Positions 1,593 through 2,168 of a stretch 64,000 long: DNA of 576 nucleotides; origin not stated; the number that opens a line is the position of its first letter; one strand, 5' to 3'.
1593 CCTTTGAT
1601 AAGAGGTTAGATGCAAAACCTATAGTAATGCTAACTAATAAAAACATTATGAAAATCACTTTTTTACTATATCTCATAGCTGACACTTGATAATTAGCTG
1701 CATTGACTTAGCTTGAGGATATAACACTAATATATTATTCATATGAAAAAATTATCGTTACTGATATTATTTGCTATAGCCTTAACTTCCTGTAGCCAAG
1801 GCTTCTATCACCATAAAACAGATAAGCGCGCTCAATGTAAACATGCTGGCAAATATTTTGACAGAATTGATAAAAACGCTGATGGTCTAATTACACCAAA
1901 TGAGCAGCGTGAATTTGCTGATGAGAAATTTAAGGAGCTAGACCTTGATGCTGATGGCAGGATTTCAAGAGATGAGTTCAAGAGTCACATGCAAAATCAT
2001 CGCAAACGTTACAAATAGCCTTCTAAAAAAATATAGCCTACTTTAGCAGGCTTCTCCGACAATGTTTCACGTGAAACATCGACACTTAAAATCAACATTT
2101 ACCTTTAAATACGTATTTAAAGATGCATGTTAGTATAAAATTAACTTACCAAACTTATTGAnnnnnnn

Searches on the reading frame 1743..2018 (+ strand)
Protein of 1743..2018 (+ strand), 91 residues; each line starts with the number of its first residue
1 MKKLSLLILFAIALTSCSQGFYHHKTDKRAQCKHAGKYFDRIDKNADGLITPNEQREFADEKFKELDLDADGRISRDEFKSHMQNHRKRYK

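Call 28: find_encoding_contigs(protein=window:1743-2018:+, flank=10000, max_places=4)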
Protein window:1743-2018:+ (91 aa): no gene with exactly this product is on record in the collection.
